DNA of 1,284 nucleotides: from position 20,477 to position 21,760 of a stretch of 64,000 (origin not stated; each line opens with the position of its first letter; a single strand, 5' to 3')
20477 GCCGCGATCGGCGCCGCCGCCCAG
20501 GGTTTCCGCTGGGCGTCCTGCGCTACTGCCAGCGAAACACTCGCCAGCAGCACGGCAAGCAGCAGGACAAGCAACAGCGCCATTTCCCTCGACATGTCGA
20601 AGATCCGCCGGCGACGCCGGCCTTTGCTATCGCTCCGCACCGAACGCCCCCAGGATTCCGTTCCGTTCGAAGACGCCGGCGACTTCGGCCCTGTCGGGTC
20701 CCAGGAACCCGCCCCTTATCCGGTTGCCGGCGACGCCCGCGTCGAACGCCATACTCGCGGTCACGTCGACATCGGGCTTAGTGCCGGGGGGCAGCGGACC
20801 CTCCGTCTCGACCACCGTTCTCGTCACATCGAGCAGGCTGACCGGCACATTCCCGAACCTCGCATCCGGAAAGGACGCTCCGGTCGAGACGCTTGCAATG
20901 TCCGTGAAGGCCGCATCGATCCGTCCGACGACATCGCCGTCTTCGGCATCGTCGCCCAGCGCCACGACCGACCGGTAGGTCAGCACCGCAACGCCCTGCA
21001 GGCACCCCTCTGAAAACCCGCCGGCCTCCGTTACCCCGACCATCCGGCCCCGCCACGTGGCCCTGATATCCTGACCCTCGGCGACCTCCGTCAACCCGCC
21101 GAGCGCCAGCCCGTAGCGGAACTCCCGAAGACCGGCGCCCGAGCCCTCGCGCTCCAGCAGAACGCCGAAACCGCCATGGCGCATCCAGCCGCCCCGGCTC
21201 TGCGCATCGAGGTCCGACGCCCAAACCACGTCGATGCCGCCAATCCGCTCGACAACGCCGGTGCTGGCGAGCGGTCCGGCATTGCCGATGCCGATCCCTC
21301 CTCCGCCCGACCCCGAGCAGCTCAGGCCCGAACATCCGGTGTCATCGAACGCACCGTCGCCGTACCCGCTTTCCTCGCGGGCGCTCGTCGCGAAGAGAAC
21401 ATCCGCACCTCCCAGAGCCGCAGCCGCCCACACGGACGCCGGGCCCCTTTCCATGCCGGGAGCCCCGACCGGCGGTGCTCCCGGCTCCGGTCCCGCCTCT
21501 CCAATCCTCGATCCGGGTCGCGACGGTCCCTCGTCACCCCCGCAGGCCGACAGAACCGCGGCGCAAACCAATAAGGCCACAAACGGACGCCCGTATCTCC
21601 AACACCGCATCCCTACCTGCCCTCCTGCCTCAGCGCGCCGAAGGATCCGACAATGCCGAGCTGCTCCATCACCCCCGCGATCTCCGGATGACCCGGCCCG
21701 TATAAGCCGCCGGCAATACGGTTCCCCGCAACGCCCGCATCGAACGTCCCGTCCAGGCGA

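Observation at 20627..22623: Tandem TbpB/fHbp-like beta-barrel surface lipoproteins inside the T4SS cluster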

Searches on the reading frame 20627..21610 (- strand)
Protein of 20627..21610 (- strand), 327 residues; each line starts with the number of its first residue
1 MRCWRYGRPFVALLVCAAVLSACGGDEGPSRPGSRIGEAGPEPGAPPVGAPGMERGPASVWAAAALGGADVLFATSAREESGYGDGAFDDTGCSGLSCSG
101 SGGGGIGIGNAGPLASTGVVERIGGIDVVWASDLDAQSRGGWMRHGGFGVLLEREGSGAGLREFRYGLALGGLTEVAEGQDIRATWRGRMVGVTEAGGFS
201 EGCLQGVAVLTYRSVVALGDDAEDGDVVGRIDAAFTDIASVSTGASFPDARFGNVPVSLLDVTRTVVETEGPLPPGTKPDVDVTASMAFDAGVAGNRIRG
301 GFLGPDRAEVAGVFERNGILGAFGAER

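Call 4: search_protein_families(library=pfam, proteins=[window:20627-21610:-], max_evalue=10)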
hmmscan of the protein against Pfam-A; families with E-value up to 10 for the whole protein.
window:20627-21610:- (327 aa): 1 family
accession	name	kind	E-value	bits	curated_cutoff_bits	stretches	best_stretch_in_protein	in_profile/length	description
PF01298.24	TbpB_B_D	-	0.0013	19.7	26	1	295-327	90-126/126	C-lobe and N-lobe beta barrels of Tf-binding protein B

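Call 5: search_protein_families(library=ncbifam, proteins=[window:20627-21610:-], max_evalue=10)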
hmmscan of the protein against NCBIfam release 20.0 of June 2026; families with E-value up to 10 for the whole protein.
window:20627-21610:- (327 aa): 2 families
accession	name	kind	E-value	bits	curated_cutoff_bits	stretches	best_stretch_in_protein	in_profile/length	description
NF047847.2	SS_mature_LptM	equivalog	0.018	15.1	27.7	1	1-24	1-21/31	LPS translocon maturation chaperone LptM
NF003782.0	PRK05371.1-3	subfamily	0.021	13.2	711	1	7-49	9-51/648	Xaa-Pro dipeptidyl-peptidase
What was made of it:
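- On Known T4BSS (Dot/Icm, IncI Tra) or type IVb pilus components: No Pfam or NCBIfam T4SS or pilus family hits either protein (calls 4, 5).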

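Call 9: search_dna_similar(query=window:20630-21610:-, collection=plasmids, mode=protein, max_rows=20, max_evalue=0.01)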
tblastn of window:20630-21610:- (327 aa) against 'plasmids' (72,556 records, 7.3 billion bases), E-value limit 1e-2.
No match.
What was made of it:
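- Closest known: IncI1 R64 thin-pilus and Dot/Icm-like transfer region. Different: No LipoA homologue in 72,556 plasmids (call 9).
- Other T4BSS/thin-pilus systems lack these proteins: tblastn of LipoA against 72,556 plasmids found nothing (call 9).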

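Call 12: find_homologous_proteins(query=window:20630-21610:-, max_evalue=0.001)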
Query window:20630-21610:- (327 aa): 37 proteins with E <= 0.001 among 8000 candidates.
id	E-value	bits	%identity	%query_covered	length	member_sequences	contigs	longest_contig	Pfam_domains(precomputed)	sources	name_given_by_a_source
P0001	7.9e-208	708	100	100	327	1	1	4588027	-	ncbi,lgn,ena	-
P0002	1.2e-148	513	79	98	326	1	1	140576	-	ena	-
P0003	2.9e-144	499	75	98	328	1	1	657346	-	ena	-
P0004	3.9e-144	498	76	98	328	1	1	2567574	-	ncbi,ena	-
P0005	2.4e-143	496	74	100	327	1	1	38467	-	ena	-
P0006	6.7e-143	494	78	93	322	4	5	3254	-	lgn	-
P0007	1.4e-142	493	77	100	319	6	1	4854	-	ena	-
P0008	1.8e-134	467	74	96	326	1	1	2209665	-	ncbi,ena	-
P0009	2.2e-131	456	70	100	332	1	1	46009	-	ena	-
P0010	7.8e-129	448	70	97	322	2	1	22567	-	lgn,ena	-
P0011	4.9e-119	416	66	100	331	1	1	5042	-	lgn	-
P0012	4.0e-117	410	65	100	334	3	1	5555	-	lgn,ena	-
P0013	5.0e-116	406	64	100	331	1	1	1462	-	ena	-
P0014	4.0e-112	393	67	93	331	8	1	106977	-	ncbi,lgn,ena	-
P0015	9.6e-111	389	72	84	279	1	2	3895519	-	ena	-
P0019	2.9e-78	282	53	91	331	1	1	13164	-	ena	-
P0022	2.7e-75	272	51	87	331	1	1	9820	-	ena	-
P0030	3.7e-10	58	37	59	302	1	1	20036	-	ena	-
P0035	2.1e-4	39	27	98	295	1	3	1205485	PF01298.25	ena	-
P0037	5.0e-4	38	27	72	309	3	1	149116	-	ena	-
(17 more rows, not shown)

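Call 13: find_related_loci(query=window:20630-21610:-, collection=genome_contigs, flank=10000)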
Query window:20630-21610:- (327 aa) in genome_contigs; peptide patterns used: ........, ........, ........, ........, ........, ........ (x = any residue, [..] = any of these).
598 stretches matched a pattern (row limit reached: there are more); 1 encode a relative of the query (tblastn E <= 1e-3); 1 distinct loci.
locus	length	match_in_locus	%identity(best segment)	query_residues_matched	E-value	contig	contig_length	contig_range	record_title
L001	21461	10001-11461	78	1-327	9e-126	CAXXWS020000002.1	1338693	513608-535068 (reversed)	MAG: Alphaproteobacteria bacterium isolate 6cdd39bc-b7d8-419f-bd13-d60c8cdfee59 genome assembly, contig: contig_2, whole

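Call 14: find_encoding_contigs(protein=P0001, flank=10000, max_places=3)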
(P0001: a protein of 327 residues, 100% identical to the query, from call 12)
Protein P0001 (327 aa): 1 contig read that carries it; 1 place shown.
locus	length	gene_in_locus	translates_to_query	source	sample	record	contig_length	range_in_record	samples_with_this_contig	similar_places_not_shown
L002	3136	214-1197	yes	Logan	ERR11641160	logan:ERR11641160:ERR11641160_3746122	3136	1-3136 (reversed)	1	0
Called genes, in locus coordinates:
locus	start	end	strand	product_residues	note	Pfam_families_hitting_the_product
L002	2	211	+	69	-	?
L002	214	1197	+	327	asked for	-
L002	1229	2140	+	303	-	PF10671:TcpQ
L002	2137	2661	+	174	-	PF16816:DotD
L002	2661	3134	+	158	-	?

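Call 19: search_solved_structures(query=A1, max_evalue=1, show_alignments=3)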
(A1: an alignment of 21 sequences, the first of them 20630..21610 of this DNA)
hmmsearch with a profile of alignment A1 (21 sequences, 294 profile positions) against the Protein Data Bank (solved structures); distinct sequences matched with E-value up to 1: 18.
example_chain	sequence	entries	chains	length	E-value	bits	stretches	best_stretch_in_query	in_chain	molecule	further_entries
3pqu_A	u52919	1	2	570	6.1e-05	25.9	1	255-294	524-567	Transferrin binding protein B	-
4o3w_A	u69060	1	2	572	6.1e-05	25.9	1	255-294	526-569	Transferrin binding protein B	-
9clm_B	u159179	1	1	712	6.7e-05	25.8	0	253-280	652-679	Transferrin Binding Protein B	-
3hol_A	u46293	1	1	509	0.00011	25.1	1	263-293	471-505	TbpB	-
4o49_A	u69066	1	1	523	0.00013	24.8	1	256-294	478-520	Outer membrane protein; transferrin-binding protein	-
3pqs_A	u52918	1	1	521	0.00013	24.8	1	256-294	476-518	transferrin-binding protein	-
4o3y_A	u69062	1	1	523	0.00013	24.8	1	256-294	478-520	Outer membrane protein; transferrin-binding protein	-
4o3z_A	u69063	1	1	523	0.00013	24.8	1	256-294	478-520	Outer membrane protein; transferrin-binding protein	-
7jrd_A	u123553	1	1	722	0.00061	22.6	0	261-280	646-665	Lactoferrin-binding protein B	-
4o4x_A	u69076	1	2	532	0.003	20.4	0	259-280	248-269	TbpB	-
4o4u_A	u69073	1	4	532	0.003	20.3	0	259-280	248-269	TbpB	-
4lvq_A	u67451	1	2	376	0.0057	19.4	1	1-60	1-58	Phosphate-binding protein PstS 3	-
4qq1_A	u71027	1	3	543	0.018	17.8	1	261-293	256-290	Transferrin-binding protein 2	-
7n88_A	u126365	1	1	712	0.022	17.5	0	260-291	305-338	Lactoferrin-binding protein B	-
5uof_A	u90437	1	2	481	0.094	15.5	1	144-195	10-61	Alpha,alpha-trehalose-phosphate synthase (UDP-forming)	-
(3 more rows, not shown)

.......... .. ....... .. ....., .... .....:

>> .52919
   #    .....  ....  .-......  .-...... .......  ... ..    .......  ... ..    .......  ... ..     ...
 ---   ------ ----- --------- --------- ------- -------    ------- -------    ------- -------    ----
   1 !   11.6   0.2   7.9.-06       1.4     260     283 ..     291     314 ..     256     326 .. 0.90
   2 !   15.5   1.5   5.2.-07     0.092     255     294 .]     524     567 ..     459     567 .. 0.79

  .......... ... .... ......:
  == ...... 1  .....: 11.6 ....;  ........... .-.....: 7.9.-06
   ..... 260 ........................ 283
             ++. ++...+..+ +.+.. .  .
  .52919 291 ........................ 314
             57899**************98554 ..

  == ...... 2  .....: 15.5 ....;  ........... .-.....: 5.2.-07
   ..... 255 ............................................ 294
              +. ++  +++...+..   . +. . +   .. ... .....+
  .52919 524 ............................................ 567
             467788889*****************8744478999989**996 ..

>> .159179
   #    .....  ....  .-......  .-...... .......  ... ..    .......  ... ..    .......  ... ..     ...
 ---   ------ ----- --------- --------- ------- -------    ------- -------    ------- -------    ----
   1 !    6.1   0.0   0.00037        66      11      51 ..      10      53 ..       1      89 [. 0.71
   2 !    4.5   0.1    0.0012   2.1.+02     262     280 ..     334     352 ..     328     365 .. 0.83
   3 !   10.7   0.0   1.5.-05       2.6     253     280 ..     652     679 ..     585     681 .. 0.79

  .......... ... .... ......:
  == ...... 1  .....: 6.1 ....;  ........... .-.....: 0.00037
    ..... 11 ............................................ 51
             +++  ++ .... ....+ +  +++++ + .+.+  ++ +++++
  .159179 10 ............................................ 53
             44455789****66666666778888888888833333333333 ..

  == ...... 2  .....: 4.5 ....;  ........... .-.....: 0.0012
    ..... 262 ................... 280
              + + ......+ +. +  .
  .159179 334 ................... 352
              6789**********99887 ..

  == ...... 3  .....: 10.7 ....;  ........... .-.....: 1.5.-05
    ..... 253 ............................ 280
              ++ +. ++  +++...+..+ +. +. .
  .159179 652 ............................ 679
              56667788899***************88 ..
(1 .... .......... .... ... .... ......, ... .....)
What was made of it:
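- On TbpB-like (Slam-type) surface lipoproteins: Profile against PDB TbpB gives E 6e-5 (call 19).
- The family profile hits PDB TbpB chains at E 6e-5 (call 19).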

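Call 25: predict_structure(alignment_id=A1)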
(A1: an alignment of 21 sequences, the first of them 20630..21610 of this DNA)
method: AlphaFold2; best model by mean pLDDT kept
length: 327 residues; sequences in the alignment: 21
mean_pLDDT: 81.3   pTM: 0.79
mean pLDDT of the five models: 81.3, 80.7, 80.1, 79.7, 77.8
residues with pLDDT >= 90: 152; 70-90: 104; 50-70: 25; < 50: 46
segments of 3 or more residues with pLDDT < 50: 1-34, 42-53
pLDDT, mean of each block of 10 residues (from residue 1): 35 44 31 50 45 66 91 92 68 88 76 85 90 85 96 83 91 90 93 81 92 91 95 97 91 97 87 82 94 94 95 95 97
secondary structure, 60 per line:
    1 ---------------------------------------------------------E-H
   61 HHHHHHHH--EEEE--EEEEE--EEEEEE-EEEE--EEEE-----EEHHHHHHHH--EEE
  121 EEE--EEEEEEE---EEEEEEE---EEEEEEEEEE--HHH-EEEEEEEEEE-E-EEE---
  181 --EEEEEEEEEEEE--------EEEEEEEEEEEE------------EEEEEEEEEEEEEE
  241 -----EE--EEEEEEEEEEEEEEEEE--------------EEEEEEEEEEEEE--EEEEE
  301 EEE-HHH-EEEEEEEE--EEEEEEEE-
elements in order: H60-68 E71-74 E77-81 E84-89 E91-94 E97-100 H108-115 E118-123 E126-132 E136-142 E146-155 E162-171 E175-177 E183-194 E203-214 E227-240 E250-266 E281-293 E296-303 E309-316 E319-326
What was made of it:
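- Residues 24-56 are disordered in the model (call 25).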

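Call 28: fold_search(model_id=the predicted structure, library=pdb)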
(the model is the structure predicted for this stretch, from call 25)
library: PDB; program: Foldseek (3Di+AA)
matches with E <= 10: 219; with E <= 0.001: 6
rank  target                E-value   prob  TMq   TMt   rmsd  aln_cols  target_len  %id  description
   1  5kkx_B                1.7e-04  1.00  0.29  0.38   9.1       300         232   12  Crystal structure of a TbpB C-lobe mutant from Neisseria meningitidis M982 (released 2017-07-19)
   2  9dc4_B                4.4e-04  1.00  0.32  0.22  18.3       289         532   14  Transferrin Binding Protein A in complex with transferrin binding protein B, transferrin and globular domain of TonB (released 2026-03-04)
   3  3hol                  5.5e-04  1.00  0.28  0.21  17.4       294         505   12  The Structure of Intact Ap-TbpB (N and C lobes) (released 2009-10-06)
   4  5kkx_A                6.7e-04  1.00  0.30  0.40  17.6       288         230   14  Crystal structure of a TbpB C-lobe mutant from Neisseria meningitidis M982 (released 2017-07-19)
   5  4qq1_C                6.7e-04  1.00  0.28  0.20  18.9       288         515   13  Crystal structure of the isotype 1 Transferrin binding protein B (TbpB) from serogroup B Neisseria meningitidis (released 2015-04-01)
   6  3uaq_B                9.5e-04  0.99  0.29  0.33  10.0       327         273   10  Crystal Structure of the N-lobe Domain of Lactoferrin Binding Protein B (LbpB) of Moraxella bovis (released 2012-03-28)
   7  7n88_A                1.1e-03  0.98  0.29  0.20  11.6       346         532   10  The cryoEM structure of LbpB from N. gonorrhoeae in complex with lactoferrin (released 2021-12-01)
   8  3v8u_A                1.2e-03  1.00  0.31  0.21  17.7       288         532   16  The crystal structure of transferrin binding protein B (TbpB) from Neisseria meningitidis serogroup B (released 2012-02-15)
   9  3uaq_A                1.3e-03  0.99  0.29  0.33   9.9       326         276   10  Crystal Structure of the N-lobe Domain of Lactoferrin Binding Protein B (LbpB) of Moraxella bovis (released 2012-03-28)
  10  9yz4_B                1.3e-03  0.99  0.29  0.20  18.5       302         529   12  Neisseria gonorrhoeae Transferrin Binding Protein A in complex with Transferrin Binding Protein B and transferrin (iro (released 2026-03-04)
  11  9clt_B                1.5e-03  1.00  0.33  0.23  17.6       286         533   14  Transferrin Binding Protein A in complex with transferrin binding protein B and transferrin (iron bound to N lobe only (released 2026-03-11)
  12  3pqs                  1.6e-03  0.99  0.28  0.20  18.5       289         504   13  The crystal structures of porcine pathogen ApH87_TbpB (released 2011-02-02)
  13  3ve1_A                1.7e-03  0.98  0.25  0.18  18.7       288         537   13  The 2.9 angstrom crystal structure of Transferrin binding protein B (TbpB) from serogroup B M982 Neisseria meningitidi (released 2012-02-22)
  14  7rea                  1.9e-03  0.93  0.26  0.32  15.4       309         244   12  Apo Hemophilin from A. baumannii (released 2021-11-17)
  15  9clm_B                2.0e-03  1.00  0.32  0.19  18.9       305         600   13  Transferrin Binding Protein A in complex with transferrin binding protein B and two molecules of transferrin (released 2026-03-04)
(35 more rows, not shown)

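Call 29: search_protein_representatives(alignment_id=A1)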
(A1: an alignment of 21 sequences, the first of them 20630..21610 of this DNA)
Query: 21 sequences, 294 profile positions. Proteins with E-value up to 0.001 (for the whole library): 2155; up to 1e-10: 1296; up to 1e-30: 426. The best 150 are listed.
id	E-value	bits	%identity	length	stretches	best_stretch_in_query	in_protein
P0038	0.0e+00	1611.5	-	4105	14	38-293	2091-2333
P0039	9.5e-207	701.6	-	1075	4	8-293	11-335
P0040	6.8e-140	482.1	-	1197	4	119-292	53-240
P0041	5.6e-133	459.4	-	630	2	1-292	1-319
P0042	1.4e-116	405.6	-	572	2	6-292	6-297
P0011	1.0e-112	392.9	-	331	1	1-294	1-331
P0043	2.1e-104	365.6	-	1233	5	109-293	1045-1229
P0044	2.9e-101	355.3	-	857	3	111-292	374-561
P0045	9.9e-91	320.7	-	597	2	8-293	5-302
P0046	3.1e-89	315.8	-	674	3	37-293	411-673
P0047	1.6e-87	310.2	-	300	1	2-294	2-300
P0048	3.8e-81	289.3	-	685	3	132-293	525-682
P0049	1.9e-80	287.0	-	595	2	6-293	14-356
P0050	1.9e-79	283.7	-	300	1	9-294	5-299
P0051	4.4e-78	279.2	-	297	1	1-294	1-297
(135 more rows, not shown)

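Call 30: find_encoding_contigs(protein=P0035, flank=10000, max_places=2)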
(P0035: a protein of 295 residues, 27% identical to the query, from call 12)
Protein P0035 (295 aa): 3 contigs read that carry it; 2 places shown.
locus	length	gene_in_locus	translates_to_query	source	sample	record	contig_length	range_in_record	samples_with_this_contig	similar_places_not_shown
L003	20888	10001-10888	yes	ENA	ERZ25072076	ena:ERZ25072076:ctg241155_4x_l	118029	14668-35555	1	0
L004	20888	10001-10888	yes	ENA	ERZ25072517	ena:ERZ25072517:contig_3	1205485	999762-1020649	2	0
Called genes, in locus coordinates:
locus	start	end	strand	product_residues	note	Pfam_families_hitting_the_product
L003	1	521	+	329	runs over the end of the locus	PF00586:AIRS, PF02769:AIRS_C (weak)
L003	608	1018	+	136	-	-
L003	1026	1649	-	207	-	PF13358:DDE_3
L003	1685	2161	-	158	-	PF13384:HTH_23 (faint), PF13551:HTH_29, PF13518:HTH_28 (faint), PF13565:HTH_32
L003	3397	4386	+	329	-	PF13384:HTH_23 (weak)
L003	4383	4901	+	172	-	PF22483:Mu-transpos_C_2 (weak)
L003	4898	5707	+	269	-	PF01695:IstB_IS21, PF00004:AAA (weak), PF13401:AAA_22 (faint)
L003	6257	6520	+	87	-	-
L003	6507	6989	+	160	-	PF13650:Asp_protease_2 (weak), PF13975:gag-asp_proteas (weak)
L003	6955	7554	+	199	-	-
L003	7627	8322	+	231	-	PF02798:GST_N, PF13417:GST_N_3, PF13409:GST_N_2, PF00043:GST_C (weak), PF13410:GST_C_2 (weak)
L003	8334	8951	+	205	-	PF02798:GST_N, PF13417:GST_N_3, PF13409:GST_N_2, PF00043:GST_C (weak), PF13410:GST_C_2 (weak)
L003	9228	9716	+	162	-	PF04073:tRNA_edit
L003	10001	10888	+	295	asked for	PF01298:TbpB_B_D (weak)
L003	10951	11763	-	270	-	-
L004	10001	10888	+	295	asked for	PF01298:TbpB_B_D (weak)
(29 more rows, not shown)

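Call 31: find_encoding_contigs(protein=P0037, flank=10000, max_places=2)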
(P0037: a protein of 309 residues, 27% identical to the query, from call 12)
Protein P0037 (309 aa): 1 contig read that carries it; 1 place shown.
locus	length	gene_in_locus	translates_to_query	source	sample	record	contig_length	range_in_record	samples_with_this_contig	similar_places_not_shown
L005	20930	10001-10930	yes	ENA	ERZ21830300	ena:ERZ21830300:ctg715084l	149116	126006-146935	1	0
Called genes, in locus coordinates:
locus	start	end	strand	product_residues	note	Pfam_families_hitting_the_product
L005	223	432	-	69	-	-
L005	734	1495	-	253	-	PF01695:IstB_IS21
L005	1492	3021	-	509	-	PF22483:Mu-transpos_C_2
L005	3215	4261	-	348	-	PF13356:Arm-DNA-bind_3 (weak), PF14659:Phage_int_SAM_3 (weak), PF00589:Phage_integrase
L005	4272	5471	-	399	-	PF13356:Arm-DNA-bind_3, PF00589:Phage_integrase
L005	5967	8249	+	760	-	-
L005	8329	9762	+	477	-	PF13432:TPR_16 (faint), PF04575:SlipAM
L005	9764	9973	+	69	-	-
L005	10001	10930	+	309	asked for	-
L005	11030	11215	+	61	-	-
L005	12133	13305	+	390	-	PF13191:AAA_16, PF13401:AAA_22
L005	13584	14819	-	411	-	PF00496:SBP_bac_5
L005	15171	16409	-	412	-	-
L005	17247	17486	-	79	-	-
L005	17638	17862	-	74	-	-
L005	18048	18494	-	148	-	PF00436:SSB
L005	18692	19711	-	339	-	-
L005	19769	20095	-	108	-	-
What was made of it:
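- The distant relative P0037 lies directly after a Slam gene (PF04575, call 31).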
